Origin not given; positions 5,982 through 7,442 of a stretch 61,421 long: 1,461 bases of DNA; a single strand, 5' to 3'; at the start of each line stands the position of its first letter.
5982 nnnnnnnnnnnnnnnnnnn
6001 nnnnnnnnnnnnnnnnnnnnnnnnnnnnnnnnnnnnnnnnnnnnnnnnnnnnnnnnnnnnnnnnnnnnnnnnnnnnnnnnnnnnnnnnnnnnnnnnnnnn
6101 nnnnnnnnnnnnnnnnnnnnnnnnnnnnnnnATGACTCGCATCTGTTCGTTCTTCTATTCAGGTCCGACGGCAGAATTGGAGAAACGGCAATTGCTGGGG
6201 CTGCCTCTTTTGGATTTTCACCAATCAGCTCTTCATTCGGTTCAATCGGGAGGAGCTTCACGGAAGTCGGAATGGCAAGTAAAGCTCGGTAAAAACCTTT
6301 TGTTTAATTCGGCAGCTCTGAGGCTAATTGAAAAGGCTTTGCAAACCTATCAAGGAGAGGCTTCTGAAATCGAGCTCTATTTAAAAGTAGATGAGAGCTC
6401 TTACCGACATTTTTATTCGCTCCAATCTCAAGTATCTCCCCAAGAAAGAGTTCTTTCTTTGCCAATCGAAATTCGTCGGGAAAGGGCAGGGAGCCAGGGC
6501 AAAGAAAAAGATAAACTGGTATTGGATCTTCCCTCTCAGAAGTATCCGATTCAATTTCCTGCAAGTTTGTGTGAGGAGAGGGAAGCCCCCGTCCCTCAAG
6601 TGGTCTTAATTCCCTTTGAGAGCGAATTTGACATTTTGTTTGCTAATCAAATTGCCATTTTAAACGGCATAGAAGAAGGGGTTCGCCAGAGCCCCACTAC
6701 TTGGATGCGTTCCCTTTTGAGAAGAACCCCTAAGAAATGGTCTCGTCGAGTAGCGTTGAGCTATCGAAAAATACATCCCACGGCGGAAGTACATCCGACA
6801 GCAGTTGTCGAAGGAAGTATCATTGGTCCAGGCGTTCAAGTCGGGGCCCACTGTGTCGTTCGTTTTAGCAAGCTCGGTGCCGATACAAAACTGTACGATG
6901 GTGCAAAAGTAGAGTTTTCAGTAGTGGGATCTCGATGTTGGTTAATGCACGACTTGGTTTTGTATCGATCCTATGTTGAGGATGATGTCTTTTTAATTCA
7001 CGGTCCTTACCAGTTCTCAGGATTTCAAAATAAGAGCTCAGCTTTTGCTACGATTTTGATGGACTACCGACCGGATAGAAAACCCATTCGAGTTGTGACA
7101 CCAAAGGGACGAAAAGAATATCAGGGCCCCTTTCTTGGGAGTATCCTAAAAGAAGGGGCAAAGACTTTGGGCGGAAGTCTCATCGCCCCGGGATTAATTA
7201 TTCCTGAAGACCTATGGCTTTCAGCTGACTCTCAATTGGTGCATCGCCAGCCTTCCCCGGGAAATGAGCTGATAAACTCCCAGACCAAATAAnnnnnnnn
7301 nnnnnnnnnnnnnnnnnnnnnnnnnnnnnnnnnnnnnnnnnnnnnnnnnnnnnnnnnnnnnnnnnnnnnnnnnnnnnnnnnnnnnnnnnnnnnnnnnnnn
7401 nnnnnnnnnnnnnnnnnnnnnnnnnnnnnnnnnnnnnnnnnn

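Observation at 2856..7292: Translationally coupled radical SAM - PLP - di-iron desaturase - LbH operon with no pathway I can assign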

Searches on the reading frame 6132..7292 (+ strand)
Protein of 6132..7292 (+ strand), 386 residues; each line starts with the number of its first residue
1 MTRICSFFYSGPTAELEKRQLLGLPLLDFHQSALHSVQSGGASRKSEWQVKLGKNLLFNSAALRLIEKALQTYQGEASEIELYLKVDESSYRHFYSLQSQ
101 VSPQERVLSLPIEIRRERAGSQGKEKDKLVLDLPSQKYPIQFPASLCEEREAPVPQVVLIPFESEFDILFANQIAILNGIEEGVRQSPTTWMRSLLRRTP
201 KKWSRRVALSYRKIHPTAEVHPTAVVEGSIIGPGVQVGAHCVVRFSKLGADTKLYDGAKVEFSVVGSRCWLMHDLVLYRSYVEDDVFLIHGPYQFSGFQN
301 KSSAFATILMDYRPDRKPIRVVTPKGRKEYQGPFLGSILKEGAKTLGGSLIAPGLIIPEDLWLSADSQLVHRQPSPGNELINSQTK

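Call 3: search_protein_families(library=pfam, proteins=[window:6132-7292:+], max_evalue=0.01)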
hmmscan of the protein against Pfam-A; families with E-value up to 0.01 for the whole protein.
window:6132-7292:+ (386 aa): 3 families
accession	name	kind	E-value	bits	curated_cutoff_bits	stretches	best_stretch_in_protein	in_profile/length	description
PF25084.1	LbH_EIF2B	-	1.6e-06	28.5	54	1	245-287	21-63/105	EIF2B subunit epsilon LbH domain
PF00132.30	Hexapep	-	1.9e-05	24.6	27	1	213-244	3-35/36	Bacterial transferase hexapeptide (six repeats)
PF24894.1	Hexapep_GlmU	-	0.0086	16.6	23.3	0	216-260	39-83/104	GlmU-like, C-terminal hexapeptide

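Call 4: search_protein_families(library=ncbifam, proteins=[window:6132-7292:+], max_evalue=0.01)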
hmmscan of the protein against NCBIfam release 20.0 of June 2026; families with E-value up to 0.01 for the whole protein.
window:6132-7292:+ (386 aa): 5 families
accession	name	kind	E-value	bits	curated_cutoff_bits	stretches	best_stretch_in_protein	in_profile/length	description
NF052502.1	man1P_GTase_Rv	exception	1.9e-05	23.7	440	1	214-284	249-320/352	mannose-1-phosphate guanylyltransferase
NF002060.0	PRK00892.1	subfamily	4.3e-05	22.8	207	1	212-273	114-178/345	UDP-3-O-(3-hydroxymyristoyl)glucosamine N-acyltransferase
TIGR01853.1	lipid_A_lpxD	equivalog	0.0039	16.2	242.5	1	211-286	85-165/325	UDP-3-O-(3-hydroxymyristoyl)glucosamine N-acyltransferase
NF003657.0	PRK05289.1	equivalog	0.0074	15.4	226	0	217-261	3-49/264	acyl-ACP--UDP-N-acetylglucosamine O-acyltransferase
TIGR01852.1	lipid_A_lpxA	equivalog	0.0094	15.2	231.05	0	220-269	1-53/254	acyl-ACP--UDP-N-acetylglucosamine O-acyltransferase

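Call 10: find_homologous_proteins(query=window:6132-7292:+, max_evalue=0.001)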
Query window:6132-7292:+ (386 aa): 243 proteins with E <= 0.001 among 7500 candidates; the best 120 are listed.
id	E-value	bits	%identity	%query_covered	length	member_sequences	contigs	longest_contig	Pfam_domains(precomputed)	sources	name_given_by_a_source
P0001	1.3e-256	869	100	100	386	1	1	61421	PF00132.31,PF25087.2,PF25084.2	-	-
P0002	1.5e-207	707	81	100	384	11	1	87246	PF00132.31,PF25087.2,PF25084.2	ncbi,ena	-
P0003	3.3e-166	571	65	100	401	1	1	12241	PF25087.2,PF25084.2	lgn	-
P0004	1.2e-125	438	82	60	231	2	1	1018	PF00132.31,PF25084.2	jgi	jgi:NDP-sugar pyrophosphorylase family protein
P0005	3.1e-119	417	53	97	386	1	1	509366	PF00132.31,PF25087.2,PF25084.2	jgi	jgi:hypothetical protein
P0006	4.8e-118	413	56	87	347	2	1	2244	-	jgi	jgi:hypothetical protein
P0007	3.8e-115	403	51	97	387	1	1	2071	-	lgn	-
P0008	6.6e-115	403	52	96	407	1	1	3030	PF00132.31,PF25087.2,PF25084.2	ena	-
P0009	1.1e-114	402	50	99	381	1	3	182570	PF00132.31,PF25087.2,PF25084.2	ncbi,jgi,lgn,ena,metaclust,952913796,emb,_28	jgi:hypothetical protein|metaclust:\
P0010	6.1e-114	399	49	97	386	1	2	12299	PF00132.31,PF25087.2,PF25084.2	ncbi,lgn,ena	-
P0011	2.5e-113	397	48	97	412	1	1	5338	PF25087.2,PF25084.2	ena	-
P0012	1.8e-111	391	50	96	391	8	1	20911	PF00132.31,PF25087.2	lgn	-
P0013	5.9e-111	389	49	94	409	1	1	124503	PF25087.2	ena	-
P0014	1.4e-110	388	51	97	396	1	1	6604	PF00132.31,PF25087.2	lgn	-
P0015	6.1e-110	386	49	96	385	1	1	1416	PF25087.2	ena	-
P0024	1.6e-107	378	49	93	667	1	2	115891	PF00132.31,PF25087.2,PF00487.31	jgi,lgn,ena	-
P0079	1.6e-97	345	47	95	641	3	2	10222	PF01790.24,PF00132.31,PF25087.2,PF25084.2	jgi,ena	-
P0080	2.5e-97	345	45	97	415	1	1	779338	PF00132.31,PF25087.2,PF25084.2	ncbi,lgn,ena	-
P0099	1.1e-93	333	48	93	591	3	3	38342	PF00487.31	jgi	-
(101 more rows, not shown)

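Call 12: find_encoding_contigs(protein=P0080, flank=10000, max_places=2)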
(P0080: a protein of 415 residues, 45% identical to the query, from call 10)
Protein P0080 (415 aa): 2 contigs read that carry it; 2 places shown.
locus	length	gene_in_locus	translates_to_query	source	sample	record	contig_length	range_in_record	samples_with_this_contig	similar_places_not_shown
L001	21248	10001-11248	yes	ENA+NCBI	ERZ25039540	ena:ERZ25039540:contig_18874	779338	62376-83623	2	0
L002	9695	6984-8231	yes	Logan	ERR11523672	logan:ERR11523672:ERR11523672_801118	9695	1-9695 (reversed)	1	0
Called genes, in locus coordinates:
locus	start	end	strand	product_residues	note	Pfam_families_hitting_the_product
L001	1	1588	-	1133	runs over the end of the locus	PF05977:MFS_3, PF07690:MFS_1, PF01553:Acyltransferase, PF00501:AMP-binding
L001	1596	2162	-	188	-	PF00440:TetR_N, PF08359:TetR_C_4 (weak), PF16295:TetR_C_10 (weak)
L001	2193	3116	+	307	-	PF00561:Abhydrolase_1 (weak), PF12146:Hydrolase_4 (weak), PF12697:Abhydrolase_6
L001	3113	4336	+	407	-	PF00561:Abhydrolase_1, PF12146:Hydrolase_4, PF12697:Abhydrolase_6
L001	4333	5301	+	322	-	PF02129:Peptidase_S15, PF12146:Hydrolase_4, PF00561:Abhydrolase_1, PF12697:Abhydrolase_6 (weak), PF00326:Peptidase_S9 (weak)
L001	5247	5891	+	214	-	PF05708:Peptidase_C92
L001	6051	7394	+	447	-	PF04055:Radical_SAM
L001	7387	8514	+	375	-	PF01053:Cys_Met_Meta_PP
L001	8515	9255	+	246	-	PF00487:FA_desaturase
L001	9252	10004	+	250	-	PF01790:LGT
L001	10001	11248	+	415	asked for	PF25084:LbH_EIF2B, PF00132:Hexapep (faint), PF25087:GMPPB_C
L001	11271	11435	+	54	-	-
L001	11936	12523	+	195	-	PF01810:LysE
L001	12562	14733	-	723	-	PF16586:DUF5060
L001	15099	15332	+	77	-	-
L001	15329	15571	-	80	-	-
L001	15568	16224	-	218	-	PF07152:YaeQ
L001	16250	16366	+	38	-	-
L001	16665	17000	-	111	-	PF02604:PhdYeFM_antitox (weak), PF09720:Unstab_antitox (weak)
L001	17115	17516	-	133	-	-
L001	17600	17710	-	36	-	-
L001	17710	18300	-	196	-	PF12762:DDE_Tnp_IS1595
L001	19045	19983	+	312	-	PF05598:DUF772, PF01609:DDE_Tnp_1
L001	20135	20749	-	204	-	-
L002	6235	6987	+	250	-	PF01790:LGT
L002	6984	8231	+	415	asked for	PF25084:LbH_EIF2B, PF00132:Hexapep (faint), PF25087:GMPPB_C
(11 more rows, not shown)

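Call 13: find_encoding_contigs(protein=P0009, flank=10000, max_places=2)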
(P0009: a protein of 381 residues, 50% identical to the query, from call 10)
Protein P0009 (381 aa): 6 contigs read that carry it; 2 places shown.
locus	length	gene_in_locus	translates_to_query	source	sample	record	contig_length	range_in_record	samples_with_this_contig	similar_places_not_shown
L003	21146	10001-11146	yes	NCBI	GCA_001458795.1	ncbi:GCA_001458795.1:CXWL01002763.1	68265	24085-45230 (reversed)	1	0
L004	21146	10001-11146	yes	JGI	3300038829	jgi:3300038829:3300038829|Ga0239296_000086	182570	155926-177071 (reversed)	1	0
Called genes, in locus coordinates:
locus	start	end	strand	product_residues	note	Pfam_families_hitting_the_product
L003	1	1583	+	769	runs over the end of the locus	PF17854:FtsK_alpha, PF01580:FtsK_SpoIIIE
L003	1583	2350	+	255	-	PF03548:LolA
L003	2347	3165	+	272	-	PF12844:HTH_19 (weak), PF13413:HTH_25, PF13464:RodZ_C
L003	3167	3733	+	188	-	PF01066:CDP-OH_P_transf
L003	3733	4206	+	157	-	PF04608:PgpA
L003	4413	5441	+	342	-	-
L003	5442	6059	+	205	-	PF00293:NUDIX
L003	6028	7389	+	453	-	PF04055:Radical_SAM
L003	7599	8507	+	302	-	PF01053:Cys_Met_Meta_PP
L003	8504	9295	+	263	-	PF00487:FA_desaturase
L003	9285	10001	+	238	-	PF01790:LGT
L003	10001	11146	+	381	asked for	PF25087:GMPPB_C (weak), PF00132:Hexapep (faint), PF25084:LbH_EIF2B (faint)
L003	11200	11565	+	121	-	-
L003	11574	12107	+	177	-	PF07963:N_methyl (weak)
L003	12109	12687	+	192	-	PF07963:N_methyl (weak)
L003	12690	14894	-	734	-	PF11028:TMEM260_N, PF13231:PMT_2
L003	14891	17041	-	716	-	PF11028:TMEM260_N, PF00515:TPR_1 (faint), PF07719:TPR_2 (faint), PF13176:TPR_7 (faint), PF13414:TPR_11 (faint), PF13432:TPR_16 (weak), PF14559:TPR_19 (weak), PF13432:TPR_16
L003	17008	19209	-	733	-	PF07090:GATase1_like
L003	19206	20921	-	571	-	PF13709:DUF4159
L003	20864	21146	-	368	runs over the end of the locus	-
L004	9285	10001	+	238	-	PF01790:LGT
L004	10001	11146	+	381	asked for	PF25087:GMPPB_C (weak), PF00132:Hexapep (faint), PF25084:LbH_EIF2B (faint)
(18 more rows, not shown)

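Call 15: find_encoding_contigs(protein=P0024, flank=10000, max_places=2)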
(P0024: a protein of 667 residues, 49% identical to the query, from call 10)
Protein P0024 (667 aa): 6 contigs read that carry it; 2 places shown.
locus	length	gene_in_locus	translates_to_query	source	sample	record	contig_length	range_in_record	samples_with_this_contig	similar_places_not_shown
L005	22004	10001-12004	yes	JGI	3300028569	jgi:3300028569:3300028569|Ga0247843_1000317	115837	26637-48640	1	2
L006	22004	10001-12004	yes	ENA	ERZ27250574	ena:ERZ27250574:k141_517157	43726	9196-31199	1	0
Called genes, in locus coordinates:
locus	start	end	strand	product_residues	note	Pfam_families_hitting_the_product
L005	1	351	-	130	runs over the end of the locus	-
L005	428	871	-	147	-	PF00571:CBS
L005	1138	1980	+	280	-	-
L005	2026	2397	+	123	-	-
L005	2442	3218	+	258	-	PF01738:DLH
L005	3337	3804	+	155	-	-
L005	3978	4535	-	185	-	-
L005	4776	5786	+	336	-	PF02517:Rce1-like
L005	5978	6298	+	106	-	-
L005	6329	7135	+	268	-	-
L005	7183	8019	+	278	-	-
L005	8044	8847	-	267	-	PF01790:LGT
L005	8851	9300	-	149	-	-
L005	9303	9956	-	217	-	-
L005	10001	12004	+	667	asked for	PF00487:FA_desaturase, PF00132:Hexapep (faint), PF25087:GMPPB_C (weak)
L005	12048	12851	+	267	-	PF00583:Acetyltransf_1, PF13673:Acetyltransf_10 (weak), PF13508:Acetyltransf_7 (weak), PF08445:FR47 (weak)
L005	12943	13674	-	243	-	-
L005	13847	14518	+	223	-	-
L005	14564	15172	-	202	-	PF02798:GST_N, PF13417:GST_N_3, PF13409:GST_N_2, PF14497:GST_C_3 (faint)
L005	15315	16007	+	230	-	PF01553:Acyltransferase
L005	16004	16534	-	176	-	PF01864:CarS-like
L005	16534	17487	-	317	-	PF00487:FA_desaturase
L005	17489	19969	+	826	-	PF01326:PPDK_N, PF27448:Rph_4th, PF00391:PEP-utilizers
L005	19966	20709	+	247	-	-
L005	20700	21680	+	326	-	PF13489:Methyltransf_23, PF08241:Methyltransf_11, PF08242:Methyltransf_12, PF13649:Methyltransf_25, PF13847:Methyltransf_31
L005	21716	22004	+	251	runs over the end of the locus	PF01553:Acyltransferase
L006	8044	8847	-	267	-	PF01790:LGT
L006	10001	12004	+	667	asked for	PF00487:FA_desaturase, PF00132:Hexapep (faint), PF25087:GMPPB_C (weak)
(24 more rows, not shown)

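Call 16: find_encoding_contigs(protein=P0079, flank=10000, max_places=2)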
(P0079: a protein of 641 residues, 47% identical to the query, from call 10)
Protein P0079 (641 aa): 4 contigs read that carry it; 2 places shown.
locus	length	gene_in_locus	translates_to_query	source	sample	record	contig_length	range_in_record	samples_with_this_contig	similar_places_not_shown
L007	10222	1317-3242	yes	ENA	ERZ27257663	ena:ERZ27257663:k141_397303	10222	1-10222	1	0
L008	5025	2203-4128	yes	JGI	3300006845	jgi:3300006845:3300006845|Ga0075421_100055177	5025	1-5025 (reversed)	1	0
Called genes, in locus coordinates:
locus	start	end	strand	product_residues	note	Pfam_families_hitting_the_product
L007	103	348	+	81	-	-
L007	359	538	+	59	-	-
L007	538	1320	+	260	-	PF00487:FA_desaturase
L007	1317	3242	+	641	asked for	PF01790:LGT, PF00132:Hexapep (faint), PF25084:LbH_EIF2B (faint), PF25087:GMPPB_C (weak)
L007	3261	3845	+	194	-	-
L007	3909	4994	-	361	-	PF00294:PfkB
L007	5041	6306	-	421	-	PF09861:Lar_N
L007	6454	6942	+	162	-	PF05163:DinB, PF12867:DinB_2 (weak)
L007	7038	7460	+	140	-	-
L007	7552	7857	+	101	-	-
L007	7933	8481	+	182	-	PF13453:Zn_ribbon_TFIIB (weak)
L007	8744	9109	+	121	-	PF00782:DSPc (weak)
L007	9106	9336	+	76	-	-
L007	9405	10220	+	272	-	?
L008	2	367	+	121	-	?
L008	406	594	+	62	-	-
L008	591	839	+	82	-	-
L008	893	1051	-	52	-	-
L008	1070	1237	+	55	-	-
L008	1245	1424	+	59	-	-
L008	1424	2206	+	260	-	PF00487:FA_desaturase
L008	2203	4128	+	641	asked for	PF01790:LGT, PF00132:Hexapep (faint), PF25084:LbH_EIF2B (faint), PF25087:GMPPB_C (weak)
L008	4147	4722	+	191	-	-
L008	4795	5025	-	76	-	?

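Call 18: find_related_loci(query=A1, collection=genome_contigs, flank=10000)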
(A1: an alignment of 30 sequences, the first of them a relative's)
Query A1 (386 aa) in genome_contigs; peptide patterns used: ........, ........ (x = any residue, [..] = any of these).
67 stretches matched a pattern; 54 encode a relative of the query (tblastn E <= 1e-3); 54 distinct loci.
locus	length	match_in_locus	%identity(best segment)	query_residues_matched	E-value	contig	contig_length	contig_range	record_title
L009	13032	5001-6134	67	5-385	3e-177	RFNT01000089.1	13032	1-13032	MAG: bacterium isolate LLD_281 Lanier.contig75351.13032bp, whole genome shotgun sequence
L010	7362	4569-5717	49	1-376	2e-119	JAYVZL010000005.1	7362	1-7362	MAG: Elusimicrobiota bacterium isolate GL90_UP_concoct_198 GL90_UP_concoct_198_4, whole genome shotgun sequence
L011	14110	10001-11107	51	1-376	5e-117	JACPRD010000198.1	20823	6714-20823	MAG: Planctomycetota bacterium isolate NC_groundwater_670_Ag_B-0.1um_68_49 B_1_S1_Biohub_coassembly_k141_5383527, whole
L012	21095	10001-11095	48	9-372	4e-113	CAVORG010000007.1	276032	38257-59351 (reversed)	MAG: uncultured Planctomycetaceae bacterium isolate MFD09964.bin.2.234 genome assembly, contig: contig_26169, whole geno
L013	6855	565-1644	48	9-372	2e-112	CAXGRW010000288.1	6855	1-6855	MAG TPA_asm: uncultured Rhodopirellula sp. isolate ERR594325_binner12_Refined_9 genome assembly, contig: ERZ6778423.1305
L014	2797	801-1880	48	9-372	7e-116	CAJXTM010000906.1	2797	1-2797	MAG TPA_asm: uncultured Rhodopirellula sp. isolate SRR3933181_bin.31_MetaBAT_v2.12.1_MAG genome assembly, contig: NODE_6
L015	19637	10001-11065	48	7-371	9e-112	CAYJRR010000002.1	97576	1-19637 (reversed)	MAG TPA_asm: uncultured bacterium isolate ERP125453_co1_442 genome assembly, contig: NODE_109_length_97576_cov_6.832692,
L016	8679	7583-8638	46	15-372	4e-109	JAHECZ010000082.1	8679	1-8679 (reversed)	MAG: Gammaproteobacteria bacterium isolate Ww184 NODE_20521_length_8679_cov_6.673054, whole genome shotgun sequence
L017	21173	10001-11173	46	7-380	1e-108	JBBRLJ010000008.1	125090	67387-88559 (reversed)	MAG: Planctomycetota bacterium isolate La1_maxbin2.009 LA1C_X2.009_k141_3251126L_125090_cov_23.0553, whole genome shotgu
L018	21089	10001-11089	48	7-373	2e-108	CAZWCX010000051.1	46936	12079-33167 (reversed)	MAG TPA_asm: uncultured Planctomycetia bacterium isolate SRP323723_co1_148 genome assembly, contig: NODE_614_length_4693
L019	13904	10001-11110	49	5-377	1e-108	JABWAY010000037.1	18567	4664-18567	MAG: Candidatus Brocadiia bacterium isolate MAG_16 scaffold_3139, whole genome shotgun sequence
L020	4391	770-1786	47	16-358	9e-105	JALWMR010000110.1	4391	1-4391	MAG: Thiotrichaceae bacterium isolate M17_metabat2_scaf2bin.180 M17_NODE_29122_length_4391_cov_2.491323, whole genome sh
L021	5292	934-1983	46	3-359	3e-102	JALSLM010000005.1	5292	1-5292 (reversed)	MAG: Thiotrichaceae bacterium isolate 355-202_metabat2_scaf2bin.023 355-202_scaffold_10294_c1, whole genome shotgun sequ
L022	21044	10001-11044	48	15-373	9e-102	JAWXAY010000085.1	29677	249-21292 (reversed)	MAG: Pseudomonadota bacterium isolate MP5IB2.201 k99_2522736, whole genome shotgun sequence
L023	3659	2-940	53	61-373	7e-103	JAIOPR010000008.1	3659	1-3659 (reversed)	MAG: Planctomycetota bacterium isolate LakeFargette_0920_ALND_MAG_66_10 LacPavin_0920_ALND_scaffold_53564, whole genome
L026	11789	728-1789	46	1-360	2e-100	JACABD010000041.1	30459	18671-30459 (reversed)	MAG: Geobacteraceae bacterium isolate Cfx3-08 MAG08_41, whole genome shotgun sequence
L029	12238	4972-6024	43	16-372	1e-98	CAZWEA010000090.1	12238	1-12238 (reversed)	MAG TPA_asm: uncultured Cocleimonas sp. isolate SRP128015_co1_179 genome assembly, contig: NODE_8169_length_12238_cov_9.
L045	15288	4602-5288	33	137-363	2e-33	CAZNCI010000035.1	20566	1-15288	MAG TPA_asm: uncultured Saprospiraceae bacterium isolate SRP163575_co1_370 genome assembly, contig: NODE_5382_length_205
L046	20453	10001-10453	37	220-370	3e-32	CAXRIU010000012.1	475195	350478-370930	MAG: Bacteriovoracaceae bacterium isolate YZ12D_3.8 genome assembly, contig: k141_289004, whole genome shotgun sequence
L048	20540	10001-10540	34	191-370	1e-31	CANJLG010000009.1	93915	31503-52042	MAG: Flavobacteriales bacterium isolate RH-23may17-549 genome assembly, contig: RH-23may17-C1596, whole genome shotgun s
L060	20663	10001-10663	31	140-359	5e-27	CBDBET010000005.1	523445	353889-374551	MAG: Schleiferiaceae bacterium isolate 1008eeca-4b70-4756-8c05-f94c0d4acc01 genome assembly, contig: contig_5, whole gen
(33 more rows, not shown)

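Call 23: search_protein_families(library=pfam, proteins=[L060:6129-7148:+, L060:7142-8428:+, L060:8412-9167:+, L060:9186-9584:+, L060:9593-10720:+, L060:10711-11772:+, L060:11766-12542:+, L060:12539-14629:+, L060:14619-16427:+, L060:16424-16954:+], max_evalue=0.001)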
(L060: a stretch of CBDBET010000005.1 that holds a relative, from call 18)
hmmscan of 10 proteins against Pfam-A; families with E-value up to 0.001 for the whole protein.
L060:6129-7148:+ (339 aa): 0 families

L060:7142-8428:+ (428 aa): 3 families
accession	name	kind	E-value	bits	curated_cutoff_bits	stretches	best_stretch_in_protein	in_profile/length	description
PF02801.28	Ketoacyl-synt_C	-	1.1e-27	96.8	20.8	1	271-381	2-118/119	Beta-ketoacyl synthase, C-terminal domain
PF00109.32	ketoacyl-synt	-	4.7e-19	69.4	20.8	1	87-259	98-249/252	Beta-ketoacyl synthase, N-terminal domain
PF00108.29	Thiolase_N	-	8.7e-05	22.4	26.4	1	174-211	78-115/260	Thiolase, N-terminal domain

L060:8412-9167:+ (251 aa): 8 families
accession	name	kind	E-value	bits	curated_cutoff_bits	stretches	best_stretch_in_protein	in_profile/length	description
PF13561.12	adh_short_C2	-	3.5e-55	187.6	27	1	14-250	1-235/236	Enoyl-(Acyl carrier protein) reductase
PF00106.31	adh_short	-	3.2e-52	177.3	26.6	1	8-201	1-191/195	short chain dehydrogenase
PF08659.16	KR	-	2e-16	60.9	22.6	1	10-174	3-164/180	KR domain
PF16363.11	GDP_Man_Dehyd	-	1.1e-05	25.6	27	1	12-81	2-74/332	GDP-mannose 4,6 dehydratase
PF23441.1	SDR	-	5.1e-05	23.2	27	1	9-201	9-203/258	SDR-like rossmann domain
PF08643.16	DUF1776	-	6.3e-05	23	25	1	10-204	7-210/294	Fungal family of unknown function (DUF1776)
PF01370.27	Epimerase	-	6.8e-05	22.8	20.9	1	10-178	1-161/240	NAD dependent epimerase/dehydratase family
PF02719.21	Polysacc_synt_2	-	0.00031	20.5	20.2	1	10-190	1-169/293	Polysaccharide biosynthesis protein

L060:9186-9584:+ (132 aa): 1 family
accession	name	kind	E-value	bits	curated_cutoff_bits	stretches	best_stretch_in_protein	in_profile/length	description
PF00550.31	PP-binding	-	1.5e-08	35.2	20.8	1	11-64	3-56/67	Phosphopantetheine attachment site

L060:9593-10720:+ (375 aa): 4 families
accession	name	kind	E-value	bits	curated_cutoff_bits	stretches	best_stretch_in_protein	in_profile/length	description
PF25084.1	LbH_EIF2B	-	7e-11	42.5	54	1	208-276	20-88/105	EIF2B subunit epsilon LbH domain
PF00132.30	Hexapep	-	6.3e-08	32.4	27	1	211-242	3-35/36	Bacterial transferase hexapeptide (six repeats)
PF24894.1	Hexapep_GlmU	-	0.00016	22.2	23.3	1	212-258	37-83/104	GlmU-like, C-terminal hexapeptide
PF14602.12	Hexapep_2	-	0.00024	21.2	27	0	211-241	3-32/34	Hexapeptide repeat of succinyl-transferase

L060:10711-11772:+ (353 aa): 3 families
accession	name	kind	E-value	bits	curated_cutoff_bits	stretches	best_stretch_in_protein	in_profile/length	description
PF03435.24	Sacchrp_dh_NADP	-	4.8e-05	24.1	25.1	1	3-120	1-124/129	Saccharopine dehydrogenase NADP binding domain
PF01370.27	Epimerase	-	0.00019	21.4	20.9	1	3-76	1-73/240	NAD dependent epimerase/dehydratase family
PF00106.31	adh_short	-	0.00022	21.2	26.6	1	3-80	3-88/195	short chain dehydrogenase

L060:11766-12542:+ (258 aa): 1 family
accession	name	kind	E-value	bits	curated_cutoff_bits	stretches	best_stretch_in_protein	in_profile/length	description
PF00487.30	FA_desaturase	-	1.3e-21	78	29.7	1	33-235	7-232/253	Fatty acid desaturase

L060:12539-14629:+ (696 aa): 2 families
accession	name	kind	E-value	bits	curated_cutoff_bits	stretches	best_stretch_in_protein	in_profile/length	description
PF12349.14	Sterol-sensing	-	3.9e-06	27.2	22.3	1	225-343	13-132/153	Sterol-sensing domain of SREBP cleavage-activation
PF03176.21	MMPL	-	3.1e-05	23.5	20.5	0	239-353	192-308/333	MMPL family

L060:14619-16427:+ (602 aa): 9 families
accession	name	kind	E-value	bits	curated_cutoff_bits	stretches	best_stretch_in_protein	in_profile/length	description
PF02775.26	TPP_enzyme_C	-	1.4e-14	54.6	21.9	1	400-514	24-146/151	Thiamine pyrophosphate enzyme, C-terminal TPP binding domain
PF01855.24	POR_N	-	1.1e-12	48.6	27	1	18-203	2-193/231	Pyruvate flavodoxin/ferredoxin oxidoreductase, thiamine diP-bdg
PF00037.32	Fer4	-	1.2e-10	41.1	21.1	1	575-597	2-24/24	4Fe-4S binding domain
PF12837.12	Fer4_6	-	1.9e-08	34.3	25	1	575-596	3-24/24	4Fe-4S binding domain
PF12797.12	Fer4_2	-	3.2e-08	33.5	24.5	1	575-592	4-21/22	4Fe-4S binding domain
PF13237.11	Fer4_10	-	3e-06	27.5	25.5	1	541-592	3-53/53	4Fe-4S dicluster domain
PF12838.12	Fer4_7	-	1.4e-05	25.9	27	0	546-595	1-52/52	4Fe-4S dicluster domain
PF13187.11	Fer4_9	-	1.6e-05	25.2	27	1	546-596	1-52/52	4Fe-4S dicluster domain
PF14697.11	Fer4_21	-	3e-05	24.5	35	1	541-597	2-58/59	4Fe-4S dicluster domain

L060:16424-16954:+ (176 aa): 1 family
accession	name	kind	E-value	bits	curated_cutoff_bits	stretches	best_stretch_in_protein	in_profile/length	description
PF01558.24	POR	-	2.3e-11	44.6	27.4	1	14-156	1-132/173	Pyruvate ferredoxin/flavodoxin oxidoreductase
